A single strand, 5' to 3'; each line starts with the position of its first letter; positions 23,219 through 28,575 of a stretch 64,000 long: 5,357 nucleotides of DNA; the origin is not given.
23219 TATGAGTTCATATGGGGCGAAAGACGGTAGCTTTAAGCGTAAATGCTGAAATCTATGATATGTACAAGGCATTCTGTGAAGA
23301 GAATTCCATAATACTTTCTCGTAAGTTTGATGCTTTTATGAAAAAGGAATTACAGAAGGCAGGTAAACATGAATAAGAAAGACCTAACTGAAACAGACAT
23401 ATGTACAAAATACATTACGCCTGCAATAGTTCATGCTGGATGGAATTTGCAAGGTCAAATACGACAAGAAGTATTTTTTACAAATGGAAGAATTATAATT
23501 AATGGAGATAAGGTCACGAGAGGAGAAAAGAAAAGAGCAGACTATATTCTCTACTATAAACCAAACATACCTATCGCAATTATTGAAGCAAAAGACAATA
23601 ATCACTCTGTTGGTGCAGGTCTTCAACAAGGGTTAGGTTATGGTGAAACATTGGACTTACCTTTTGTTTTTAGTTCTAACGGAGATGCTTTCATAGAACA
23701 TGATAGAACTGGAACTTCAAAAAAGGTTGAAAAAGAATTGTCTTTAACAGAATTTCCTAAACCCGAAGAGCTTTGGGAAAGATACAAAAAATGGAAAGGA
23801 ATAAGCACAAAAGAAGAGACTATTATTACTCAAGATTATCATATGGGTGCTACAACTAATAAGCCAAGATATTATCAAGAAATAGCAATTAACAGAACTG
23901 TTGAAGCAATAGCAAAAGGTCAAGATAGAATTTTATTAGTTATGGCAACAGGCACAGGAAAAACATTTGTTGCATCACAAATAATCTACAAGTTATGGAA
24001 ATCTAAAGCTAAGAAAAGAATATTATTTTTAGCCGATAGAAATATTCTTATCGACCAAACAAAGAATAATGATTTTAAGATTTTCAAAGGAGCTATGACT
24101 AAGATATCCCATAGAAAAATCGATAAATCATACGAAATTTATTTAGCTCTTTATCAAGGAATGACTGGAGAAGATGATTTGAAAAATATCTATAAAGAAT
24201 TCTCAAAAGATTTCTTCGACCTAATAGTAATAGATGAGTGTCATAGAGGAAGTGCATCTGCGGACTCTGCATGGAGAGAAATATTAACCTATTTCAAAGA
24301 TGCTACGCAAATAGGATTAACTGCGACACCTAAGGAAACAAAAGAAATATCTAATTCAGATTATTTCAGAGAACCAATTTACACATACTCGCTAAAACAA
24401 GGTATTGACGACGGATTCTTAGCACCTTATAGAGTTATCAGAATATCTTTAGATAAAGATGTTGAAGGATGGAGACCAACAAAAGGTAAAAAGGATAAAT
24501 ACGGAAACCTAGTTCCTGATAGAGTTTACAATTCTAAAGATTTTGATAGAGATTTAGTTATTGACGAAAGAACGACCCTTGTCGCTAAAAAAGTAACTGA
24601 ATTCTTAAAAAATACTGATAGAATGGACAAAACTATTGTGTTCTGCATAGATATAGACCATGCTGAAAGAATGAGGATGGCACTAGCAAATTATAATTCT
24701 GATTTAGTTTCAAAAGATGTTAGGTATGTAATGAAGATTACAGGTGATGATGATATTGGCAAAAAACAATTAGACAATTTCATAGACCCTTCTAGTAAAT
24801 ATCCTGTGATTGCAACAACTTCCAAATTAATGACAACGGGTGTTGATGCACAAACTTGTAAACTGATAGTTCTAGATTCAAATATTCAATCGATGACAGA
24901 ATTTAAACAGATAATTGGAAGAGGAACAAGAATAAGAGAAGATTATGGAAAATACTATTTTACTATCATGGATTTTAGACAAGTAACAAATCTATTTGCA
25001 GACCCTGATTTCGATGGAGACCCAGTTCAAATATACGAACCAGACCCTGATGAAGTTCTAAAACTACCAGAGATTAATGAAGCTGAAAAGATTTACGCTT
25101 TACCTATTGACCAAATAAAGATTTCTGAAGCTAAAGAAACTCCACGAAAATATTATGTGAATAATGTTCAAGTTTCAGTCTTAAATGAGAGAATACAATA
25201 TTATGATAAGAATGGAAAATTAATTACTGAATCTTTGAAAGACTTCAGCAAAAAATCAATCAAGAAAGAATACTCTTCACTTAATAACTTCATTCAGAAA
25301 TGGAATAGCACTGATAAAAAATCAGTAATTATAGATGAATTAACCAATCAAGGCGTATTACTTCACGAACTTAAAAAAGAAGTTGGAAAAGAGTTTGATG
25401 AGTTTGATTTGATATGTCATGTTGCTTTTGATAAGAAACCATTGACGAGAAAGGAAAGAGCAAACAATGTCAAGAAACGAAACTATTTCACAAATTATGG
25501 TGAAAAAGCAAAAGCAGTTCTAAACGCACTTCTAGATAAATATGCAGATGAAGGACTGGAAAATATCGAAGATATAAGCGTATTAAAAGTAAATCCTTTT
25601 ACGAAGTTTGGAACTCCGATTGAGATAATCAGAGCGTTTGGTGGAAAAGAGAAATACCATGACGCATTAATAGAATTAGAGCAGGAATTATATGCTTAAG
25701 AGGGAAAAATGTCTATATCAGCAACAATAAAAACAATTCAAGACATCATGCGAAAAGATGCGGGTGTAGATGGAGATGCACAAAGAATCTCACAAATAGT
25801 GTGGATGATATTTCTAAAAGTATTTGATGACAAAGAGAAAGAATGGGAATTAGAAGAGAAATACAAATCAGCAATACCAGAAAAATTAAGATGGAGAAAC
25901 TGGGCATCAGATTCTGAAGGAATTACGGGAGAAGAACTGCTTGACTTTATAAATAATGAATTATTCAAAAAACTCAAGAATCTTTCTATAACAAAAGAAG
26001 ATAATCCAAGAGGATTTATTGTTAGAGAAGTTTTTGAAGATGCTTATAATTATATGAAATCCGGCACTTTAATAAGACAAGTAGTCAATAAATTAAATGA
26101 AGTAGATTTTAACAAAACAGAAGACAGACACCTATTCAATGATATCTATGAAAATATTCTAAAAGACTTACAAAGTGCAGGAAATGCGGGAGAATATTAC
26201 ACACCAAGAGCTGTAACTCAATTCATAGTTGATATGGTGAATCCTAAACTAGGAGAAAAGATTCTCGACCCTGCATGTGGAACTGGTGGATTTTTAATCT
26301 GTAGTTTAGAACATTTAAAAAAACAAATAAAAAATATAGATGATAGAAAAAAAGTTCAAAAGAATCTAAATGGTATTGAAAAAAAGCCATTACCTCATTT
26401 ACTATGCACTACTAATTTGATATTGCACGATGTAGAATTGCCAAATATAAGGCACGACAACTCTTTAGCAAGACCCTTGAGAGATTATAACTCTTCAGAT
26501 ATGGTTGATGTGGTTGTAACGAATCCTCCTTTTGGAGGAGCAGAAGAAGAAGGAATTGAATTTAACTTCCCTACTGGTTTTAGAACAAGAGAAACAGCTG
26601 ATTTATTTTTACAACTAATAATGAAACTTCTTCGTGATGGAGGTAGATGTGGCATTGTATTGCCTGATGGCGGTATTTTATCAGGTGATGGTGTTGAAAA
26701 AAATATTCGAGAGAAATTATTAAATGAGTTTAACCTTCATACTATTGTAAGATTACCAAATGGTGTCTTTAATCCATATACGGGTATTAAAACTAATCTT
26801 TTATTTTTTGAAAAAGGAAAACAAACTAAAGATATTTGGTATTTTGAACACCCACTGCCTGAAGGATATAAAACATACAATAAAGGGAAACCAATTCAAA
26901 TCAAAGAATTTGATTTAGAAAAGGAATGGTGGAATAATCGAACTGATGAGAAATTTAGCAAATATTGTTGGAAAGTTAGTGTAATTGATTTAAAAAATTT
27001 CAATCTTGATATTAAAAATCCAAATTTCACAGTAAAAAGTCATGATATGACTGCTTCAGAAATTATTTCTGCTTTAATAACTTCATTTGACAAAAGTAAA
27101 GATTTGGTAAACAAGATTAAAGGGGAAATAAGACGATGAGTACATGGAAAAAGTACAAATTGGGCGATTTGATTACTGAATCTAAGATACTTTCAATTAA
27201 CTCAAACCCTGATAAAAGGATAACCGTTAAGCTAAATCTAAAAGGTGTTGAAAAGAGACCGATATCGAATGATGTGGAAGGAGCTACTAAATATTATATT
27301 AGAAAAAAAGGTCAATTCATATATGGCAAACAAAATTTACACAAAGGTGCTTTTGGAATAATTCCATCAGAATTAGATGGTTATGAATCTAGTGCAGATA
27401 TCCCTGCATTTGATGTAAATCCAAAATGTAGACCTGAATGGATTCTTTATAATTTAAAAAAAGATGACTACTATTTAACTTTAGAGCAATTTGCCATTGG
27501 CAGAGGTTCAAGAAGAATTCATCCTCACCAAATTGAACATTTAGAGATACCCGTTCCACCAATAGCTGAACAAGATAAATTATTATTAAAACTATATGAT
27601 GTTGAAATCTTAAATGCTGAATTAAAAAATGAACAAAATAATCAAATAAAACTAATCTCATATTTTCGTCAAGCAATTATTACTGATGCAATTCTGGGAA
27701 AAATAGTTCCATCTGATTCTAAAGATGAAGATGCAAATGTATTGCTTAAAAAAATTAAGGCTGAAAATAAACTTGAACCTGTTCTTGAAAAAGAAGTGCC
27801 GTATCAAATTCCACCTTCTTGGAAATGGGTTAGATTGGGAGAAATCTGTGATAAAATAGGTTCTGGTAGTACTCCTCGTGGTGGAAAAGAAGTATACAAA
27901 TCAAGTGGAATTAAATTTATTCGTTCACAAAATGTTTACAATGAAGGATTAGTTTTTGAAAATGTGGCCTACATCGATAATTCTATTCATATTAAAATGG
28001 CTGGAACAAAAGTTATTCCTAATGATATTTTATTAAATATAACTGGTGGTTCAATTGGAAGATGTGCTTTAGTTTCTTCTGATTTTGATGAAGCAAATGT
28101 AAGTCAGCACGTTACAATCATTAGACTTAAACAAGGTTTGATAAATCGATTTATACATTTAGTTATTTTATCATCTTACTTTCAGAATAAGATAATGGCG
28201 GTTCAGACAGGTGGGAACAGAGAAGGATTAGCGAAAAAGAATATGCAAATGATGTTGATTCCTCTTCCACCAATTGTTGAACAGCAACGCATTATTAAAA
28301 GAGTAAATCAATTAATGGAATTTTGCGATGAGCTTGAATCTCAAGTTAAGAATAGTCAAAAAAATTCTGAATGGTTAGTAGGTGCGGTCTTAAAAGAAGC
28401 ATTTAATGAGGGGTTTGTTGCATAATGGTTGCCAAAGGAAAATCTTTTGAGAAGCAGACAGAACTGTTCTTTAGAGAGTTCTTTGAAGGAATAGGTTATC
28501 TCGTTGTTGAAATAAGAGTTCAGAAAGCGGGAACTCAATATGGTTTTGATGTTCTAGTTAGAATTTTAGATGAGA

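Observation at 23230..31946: Six-gene translationally coupled defence operon: type I RM followed by an SMC-type three-gene module, on a mobile element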

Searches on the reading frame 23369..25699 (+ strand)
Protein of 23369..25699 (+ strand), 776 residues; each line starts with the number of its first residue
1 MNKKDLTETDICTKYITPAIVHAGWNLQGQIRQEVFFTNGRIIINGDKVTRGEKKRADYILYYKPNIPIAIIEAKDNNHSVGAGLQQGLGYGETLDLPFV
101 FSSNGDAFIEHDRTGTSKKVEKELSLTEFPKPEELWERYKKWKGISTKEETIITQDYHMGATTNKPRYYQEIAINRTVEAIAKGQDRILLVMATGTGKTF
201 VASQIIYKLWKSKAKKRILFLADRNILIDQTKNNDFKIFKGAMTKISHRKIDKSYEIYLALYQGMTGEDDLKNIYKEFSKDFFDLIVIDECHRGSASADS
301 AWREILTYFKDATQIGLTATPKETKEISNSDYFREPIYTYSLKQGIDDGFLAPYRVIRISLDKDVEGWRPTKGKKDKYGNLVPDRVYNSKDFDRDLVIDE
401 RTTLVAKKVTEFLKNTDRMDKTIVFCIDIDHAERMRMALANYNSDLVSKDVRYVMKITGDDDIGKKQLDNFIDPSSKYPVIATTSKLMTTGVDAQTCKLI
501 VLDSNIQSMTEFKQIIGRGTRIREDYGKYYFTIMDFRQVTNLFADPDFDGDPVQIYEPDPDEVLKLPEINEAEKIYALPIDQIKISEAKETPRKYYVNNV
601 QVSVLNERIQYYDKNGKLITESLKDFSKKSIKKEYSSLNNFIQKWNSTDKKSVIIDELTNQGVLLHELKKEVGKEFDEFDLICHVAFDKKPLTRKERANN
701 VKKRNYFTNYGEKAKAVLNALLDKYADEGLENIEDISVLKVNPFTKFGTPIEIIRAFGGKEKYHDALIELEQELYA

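Call 4: search_protein_families(library=pfam, proteins=[window:23369-25699:+], max_evalue=0.1)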
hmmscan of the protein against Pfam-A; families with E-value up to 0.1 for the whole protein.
window:23369-25699:+ (776 aa): 17 families
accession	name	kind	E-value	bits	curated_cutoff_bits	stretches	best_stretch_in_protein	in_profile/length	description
PF04851.21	ResIII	-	7.3e-45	153.3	22.5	1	165-322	3-163/164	Type III restriction enzyme, res subunit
PF08463.15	EcoEI_R_C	-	1.8e-34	119.6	24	1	621-775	1-163/163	EcoEI R protein C-terminal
PF18766.7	SWI2_SNF2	-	1.6e-19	70.9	26.7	1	169-353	1-187/221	SWI2/SNF2 ATPase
PF00270.35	DEAD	-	3e-13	50.3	26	1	176-324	6-164/167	DEAD/DEAH box helicase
PF04313.20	HSDR_N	-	7.3e-08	32.9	25.1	1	48-115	119-194/198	Type I restriction enzyme R protein N terminus (HSDR_N)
PF00271.37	Helicase_C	-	3.6e-05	24.4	23.5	1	408-522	5-109/110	Helicase conserved C-terminal domain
PF13588.12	HSDR_N_2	-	0.00077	20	25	1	51-112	33-95/110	Type I restriction enzyme R protein N terminus (HSDR_N)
PF09848.15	SLFN-g3_helicase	-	0.00099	18.9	24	1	194-298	10-95/354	Schlafen group 3, DNA/RNA helicase domain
PF13401.12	AAA_22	-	0.0015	19.2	27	1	188-321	8-124/130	AAA domain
PF13872.12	AAA_34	-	0.004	16.6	27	1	193-297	68-190/306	P-loop containing NTP hydrolase pore-1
PF13245.12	AAA_19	-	0.027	15.1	25.1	0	184-225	10-51/134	AAA domain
PF13086.12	AAA_11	-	0.053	13.7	27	0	186-233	18-70/257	AAA domain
PF13604.12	AAA_30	-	0.054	13.7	27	0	177-225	9-56/191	AAA domain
PF13307.12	Helicase_C_2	-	0.057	13.9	25.3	0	505-537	123-153/170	Helicase C-terminal domain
PF24883.2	NPHP3_N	-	0.06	14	24.8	0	186-278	22-112/164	Nephrocystin 3, N-terminal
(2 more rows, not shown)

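Call 5: search_protein_families(library=padloc, proteins=[window:23369-25699:+], max_evalue=0.1)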
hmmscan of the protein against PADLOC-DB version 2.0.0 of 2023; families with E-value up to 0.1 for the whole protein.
window:23369-25699:+ (776 aa): 20 families
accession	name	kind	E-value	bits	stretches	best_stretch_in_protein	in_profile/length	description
PDLC03049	REase_I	-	0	1200.5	1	1-775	4-800/807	Type I restriction enzyme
PDLC03050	REase_I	-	5.9e-67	223.6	1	590-775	26-212/219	Type I restriction enzyme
PDLC03042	REase_I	-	7.8e-41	137.4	2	125-539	409-847/1170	Type I restriction enzyme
PDLC03047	REase_I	-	1.7e-32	110.1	1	50-526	233-707/1107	Type I restriction enzyme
PDLC02707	PbeA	-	3.2e-21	73.6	1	147-539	234-632/672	PbeA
PDLC02704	PbeA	-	2.6e-15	53.9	1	154-536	243-643/682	PbeA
PDLC03659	mREase_IV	-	2e-14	50.4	1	177-536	231-565/945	Type IV methyl-directed restriction enzyme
PDLC02706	PbeA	-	1.1e-10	38.7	1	163-355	267-472/722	PbeA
PDLC03045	REase_I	-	6.2e-10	35.7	1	190-388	289-500/995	Type I restriction enzyme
PDLC02703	PbeA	-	2.2e-07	27.9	1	178-540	255-617/626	PbeA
PDLC04556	PDC-M27C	-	3.1e-06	23.8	1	189-252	58-120/892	-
PDLC04554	PDC-M27C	-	0.00035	16.9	1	189-232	58-101/1217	-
PDLC01439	typeIV_DinG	-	0.00038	17.2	1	164-261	14-102/575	CAS-IV-A; associated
PDLC03830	ZacC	-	0.0014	15.3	1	161-216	8-63/1019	-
PDLC00941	Cas23f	-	0.0046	12.9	1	155-218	397-464/1110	"CRISPR-associated helicase Cas3, subtype I-F/YPEST"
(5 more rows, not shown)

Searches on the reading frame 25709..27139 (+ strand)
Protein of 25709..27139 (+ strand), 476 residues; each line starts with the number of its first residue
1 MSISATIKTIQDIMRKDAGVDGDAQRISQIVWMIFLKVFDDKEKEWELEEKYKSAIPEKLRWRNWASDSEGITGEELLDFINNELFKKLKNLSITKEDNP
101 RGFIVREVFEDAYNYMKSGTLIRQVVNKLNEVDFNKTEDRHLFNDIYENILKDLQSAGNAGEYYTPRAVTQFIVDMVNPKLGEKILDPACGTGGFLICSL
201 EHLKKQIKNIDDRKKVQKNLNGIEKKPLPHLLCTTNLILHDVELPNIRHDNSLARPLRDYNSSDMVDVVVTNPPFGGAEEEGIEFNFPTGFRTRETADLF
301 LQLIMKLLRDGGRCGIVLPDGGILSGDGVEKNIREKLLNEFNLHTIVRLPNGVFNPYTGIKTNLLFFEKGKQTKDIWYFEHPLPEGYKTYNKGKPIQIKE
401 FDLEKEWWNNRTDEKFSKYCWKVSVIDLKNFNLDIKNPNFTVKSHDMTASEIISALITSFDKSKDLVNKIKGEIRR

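Call 4: search_protein_families(library=pfam, proteins=[window:25709-27139:+], max_evalue=0.1)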
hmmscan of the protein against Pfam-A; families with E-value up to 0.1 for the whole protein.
window:25709-27139:+ (476 aa): 8 families
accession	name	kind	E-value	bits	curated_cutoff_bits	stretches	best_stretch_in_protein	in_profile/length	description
PF02384.22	N6_Mtase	-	1.4e-71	241.9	20.4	1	139-443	2-307/311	N-6 DNA Methylase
PF12161.14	HsdM_N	-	1.5e-15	58.4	24.5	1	4-129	2-135/135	HsdM N-terminal domain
PF07669.17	Eco57I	-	1.3e-09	38.8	25.3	1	204-354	28-171/171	Eco57I restriction-modification methylase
PF01170.24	UPF0020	-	8e-07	29.4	22.3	1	173-277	20-133/197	RMKL-like, methyltransferase domain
PF20473.4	MmeI_Mtase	-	2.4e-05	24.1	27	1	184-243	22-88/259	MmeI, DNA-methyltransferase domain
PF23590.1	NOT1_connector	-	0.011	15.7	27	1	117-176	49-111/207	CCR4-NOT transcription complex subunit 1, NOT1_connector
PF05175.20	MTS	-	0.013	15.6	23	0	170-276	20-109/170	Methyltransferase small domain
PF01209.24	Ubie_methyltran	-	0.074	12.8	20.1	0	166-207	32-73/233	ubiE/COQ5 methyltransferase family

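Call 5: search_protein_families(library=padloc, proteins=[window:25709-27139:+], max_evalue=0.1)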
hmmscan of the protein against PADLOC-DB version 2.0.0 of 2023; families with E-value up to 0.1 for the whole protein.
window:25709-27139:+ (476 aa): 59 families (the best 25 are shown)
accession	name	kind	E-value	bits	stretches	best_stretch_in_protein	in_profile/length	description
PDLC03025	MTase_I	-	2.3e-209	694.8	1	1-454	1-460/569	Type I methyltransferase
PDLC03021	MTase_I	-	4.1e-176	584.6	1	1-474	1-489/491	Type I methyltransferase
PDLC03026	MTase_I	-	8.6e-72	240.8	1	12-436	15-436/487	Type I methyltransferase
PDLC04134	mad2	-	1.5e-61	206.7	1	6-411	144-487/492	mads_2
PDLC03036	MTase_I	-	1.7e-56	189.9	2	76-380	119-442/635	Type I methyltransferase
PDLC03022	MTase_I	-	4.7e-32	109.2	1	120-436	143-471/857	Type I methyltransferase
PDLC03318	MTase_II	-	1.7e-31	107.3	2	9-209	209-392/723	Type II methyltransferase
PDLC03031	MTase_I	-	3.5e-29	99.6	1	122-369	142-403/834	Type I methyltransferase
PDLC03033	MTase_I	-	1.5e-28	98.1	2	115-275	152-312/541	Type I methyltransferase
PDLC03035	MTase_I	-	2.1e-27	94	1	113-373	127-391/653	Type I methyltransferase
PDLC03029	MTase_I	-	1.3e-25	87.9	1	108-372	121-406/661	Type I methyltransferase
PDLC03218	MTase_II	-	5.5e-24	82.6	1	142-376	247-488/532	Type II methyltransferase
PDLC03034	MTase_I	-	8.6e-24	81.8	2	106-227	273-390/672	Type I methyltransferase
PDLC03027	MTase_I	-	1.3e-23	81.4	1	95-435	85-433/810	Type I methyltransferase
PDLC03018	MTase_I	-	7.4e-23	78.8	2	103-216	251-363/749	Type I methyltransferase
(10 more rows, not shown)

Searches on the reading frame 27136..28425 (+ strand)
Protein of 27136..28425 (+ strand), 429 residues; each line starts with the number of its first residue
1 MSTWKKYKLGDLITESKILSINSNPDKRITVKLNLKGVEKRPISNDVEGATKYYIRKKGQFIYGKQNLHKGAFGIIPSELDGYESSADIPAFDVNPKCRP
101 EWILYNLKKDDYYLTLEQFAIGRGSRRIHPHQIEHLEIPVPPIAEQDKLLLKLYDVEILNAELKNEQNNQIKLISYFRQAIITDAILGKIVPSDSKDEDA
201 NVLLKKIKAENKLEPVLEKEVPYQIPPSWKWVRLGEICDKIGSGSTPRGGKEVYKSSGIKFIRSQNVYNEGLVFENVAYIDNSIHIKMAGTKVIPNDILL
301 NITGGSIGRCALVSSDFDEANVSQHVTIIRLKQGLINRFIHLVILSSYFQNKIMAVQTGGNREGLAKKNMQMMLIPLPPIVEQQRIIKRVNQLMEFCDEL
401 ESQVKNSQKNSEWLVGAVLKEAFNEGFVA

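Call 4: search_protein_families(library=pfam, proteins=[window:27136-28425:+], max_evalue=0.1)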
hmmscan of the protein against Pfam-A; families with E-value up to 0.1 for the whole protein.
window:27136-28425:+ (429 aa): 2 families
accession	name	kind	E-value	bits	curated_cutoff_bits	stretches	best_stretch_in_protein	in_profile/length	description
PF01420.25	Methylase_S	-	5.4e-24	85.7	22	2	228-406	3-164/168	Type I restriction modification DNA specificity domain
PF04415.17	DUF515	-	0.016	14.1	29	1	160-237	135-207/449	Protein of unknown function (DUF515)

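Call 5: search_protein_families(library=padloc, proteins=[window:27136-28425:+], max_evalue=0.1)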
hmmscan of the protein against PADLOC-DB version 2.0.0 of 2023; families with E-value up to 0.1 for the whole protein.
window:27136-28425:+ (429 aa): 125 families (the best 25 are shown)
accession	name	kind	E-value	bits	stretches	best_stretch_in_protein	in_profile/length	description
PDLC03179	Specificity_I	-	1.6e-61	207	2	174-424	326-589/589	Type I specificity subunit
PDLC03169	Specificity_I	-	1.3e-54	184.3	1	53-423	71-415/461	Type I specificity subunit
PDLC03189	Specificity_I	-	3.7e-50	169.1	2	224-425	219-415/459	Type I specificity subunit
PDLC03072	Specificity_I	-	1.7e-44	150.7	2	224-406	232-416/448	Type I specificity subunit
PDLC03127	Specificity_I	-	1.1e-43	147.9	2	223-428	246-454/571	Type I specificity subunit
PDLC03066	Specificity_I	-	1.4e-43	147.3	2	224-393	10-184/441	Type I specificity subunit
PDLC03076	Specificity_I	-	3e-43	146.8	3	206-401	295-487/488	Type I specificity subunit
PDLC03079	Specificity_I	-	1.7e-42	144.2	2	4-344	30-364/470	Type I specificity subunit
PDLC03105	Specificity_I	-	2.6e-42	143.8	2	224-407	233-415/448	Type I specificity subunit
PDLC03195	Specificity_I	-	7.6e-41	138.3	1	229-411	43-225/512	Type I specificity subunit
PDLC03106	Specificity_I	-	1.3e-40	137.7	1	3-393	11-417/461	Type I specificity subunit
PDLC04137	mad5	-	6e-39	132.3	1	85-410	90-385/392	mads_5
PDLC03162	Specificity_I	-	1.1e-37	127.9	1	84-423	97-410/431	Type I specificity subunit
PDLC03089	Specificity_I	-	1.2e-36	124.8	2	229-389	5-164/446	Type I specificity subunit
PDLC03196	Specificity_I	-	2.3e-36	123.3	2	176-424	319-587/792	Type I specificity subunit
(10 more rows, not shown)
